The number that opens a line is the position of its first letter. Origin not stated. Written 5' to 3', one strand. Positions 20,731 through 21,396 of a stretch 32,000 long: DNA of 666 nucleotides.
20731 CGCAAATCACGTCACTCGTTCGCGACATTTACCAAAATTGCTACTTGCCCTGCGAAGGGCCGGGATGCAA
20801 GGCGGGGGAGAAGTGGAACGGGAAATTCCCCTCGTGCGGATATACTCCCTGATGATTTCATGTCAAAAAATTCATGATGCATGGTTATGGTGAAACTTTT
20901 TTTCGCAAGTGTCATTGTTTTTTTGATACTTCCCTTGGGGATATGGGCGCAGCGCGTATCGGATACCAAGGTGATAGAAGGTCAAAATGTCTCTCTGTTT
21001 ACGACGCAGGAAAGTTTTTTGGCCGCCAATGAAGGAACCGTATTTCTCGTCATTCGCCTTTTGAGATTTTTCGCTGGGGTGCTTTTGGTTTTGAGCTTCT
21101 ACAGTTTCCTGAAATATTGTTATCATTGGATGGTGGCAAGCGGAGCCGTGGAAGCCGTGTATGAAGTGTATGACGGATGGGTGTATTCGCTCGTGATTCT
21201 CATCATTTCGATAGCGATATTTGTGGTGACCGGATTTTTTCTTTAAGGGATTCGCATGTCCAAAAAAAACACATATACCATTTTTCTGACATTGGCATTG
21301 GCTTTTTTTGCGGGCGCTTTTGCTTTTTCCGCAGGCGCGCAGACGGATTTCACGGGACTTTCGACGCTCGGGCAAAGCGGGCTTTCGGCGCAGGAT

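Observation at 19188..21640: Three consecutive VirB2/TrbC-like pilin modules, two used as N-terminal anchors of large multidomain proteins, with no T4SS machinery nearby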

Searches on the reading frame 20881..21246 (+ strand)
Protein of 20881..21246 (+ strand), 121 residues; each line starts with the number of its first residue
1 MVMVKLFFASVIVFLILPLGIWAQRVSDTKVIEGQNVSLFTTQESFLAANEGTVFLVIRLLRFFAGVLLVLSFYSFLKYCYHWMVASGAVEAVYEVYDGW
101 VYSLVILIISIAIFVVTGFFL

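Call 3: search_protein_families(library=pfam, proteins=[window:20881-21246:+], max_evalue=1)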
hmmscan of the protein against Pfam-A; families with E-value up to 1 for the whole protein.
window:20881-21246:+ (121 aa): 1 family
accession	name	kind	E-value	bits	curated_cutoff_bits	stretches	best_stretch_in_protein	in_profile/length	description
PF14995.11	TMEM107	-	0.17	12.7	26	1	52-114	54-113/123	Transmembrane protein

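Call 8: search_protein_families(library=ncbifam, proteins=[window:20881-21246:+], max_evalue=0.01)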
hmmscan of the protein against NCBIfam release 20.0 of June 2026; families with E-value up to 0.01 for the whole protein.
window:20881-21246:+ (121 aa): 0 families

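Call 11: find_homologous_proteins(query=window:20881-21243:+, max_evalue=0.01)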
Query window:20881-21243:+ (121 aa): 1 proteins with E <= 0.01 among 29 candidates.
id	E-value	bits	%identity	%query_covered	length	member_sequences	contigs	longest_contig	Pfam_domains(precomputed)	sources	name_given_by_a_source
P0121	1.1e-67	244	100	100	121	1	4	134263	-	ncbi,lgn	-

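Call 12: find_encoding_contigs(protein=P0121, flank=10000, max_places=6)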
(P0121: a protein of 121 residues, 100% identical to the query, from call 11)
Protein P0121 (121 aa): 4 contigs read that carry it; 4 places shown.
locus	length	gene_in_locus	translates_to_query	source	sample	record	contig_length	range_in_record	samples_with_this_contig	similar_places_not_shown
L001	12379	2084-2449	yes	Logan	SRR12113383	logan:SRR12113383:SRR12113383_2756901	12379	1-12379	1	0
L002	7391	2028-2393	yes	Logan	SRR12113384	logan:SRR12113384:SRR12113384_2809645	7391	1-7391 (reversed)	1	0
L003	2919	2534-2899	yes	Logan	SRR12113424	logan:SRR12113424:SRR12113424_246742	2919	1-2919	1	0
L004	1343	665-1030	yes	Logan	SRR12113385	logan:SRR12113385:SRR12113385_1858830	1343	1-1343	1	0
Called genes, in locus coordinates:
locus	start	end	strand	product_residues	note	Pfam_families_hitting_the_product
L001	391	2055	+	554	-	PF18895:T4SS_pilin (weak), PF13205:Big_5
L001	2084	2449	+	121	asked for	-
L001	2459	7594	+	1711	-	PF18895:T4SS_pilin, PF13205:Big_5 (faint), PF17957:Big_7, PF01833:TIG (faint)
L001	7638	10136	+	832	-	PF02412:TSP_3 (weak)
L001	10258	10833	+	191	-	PF18884:TSP3_bac (weak)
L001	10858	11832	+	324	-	-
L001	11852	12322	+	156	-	PF02130:YbeY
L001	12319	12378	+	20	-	?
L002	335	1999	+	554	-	PF18895:T4SS_pilin (weak), PF13205:Big_5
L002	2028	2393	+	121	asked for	-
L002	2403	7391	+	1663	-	?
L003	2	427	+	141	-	?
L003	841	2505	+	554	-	PF18895:T4SS_pilin (weak), PF13205:Big_5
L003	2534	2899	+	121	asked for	-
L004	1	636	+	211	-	?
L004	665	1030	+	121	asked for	-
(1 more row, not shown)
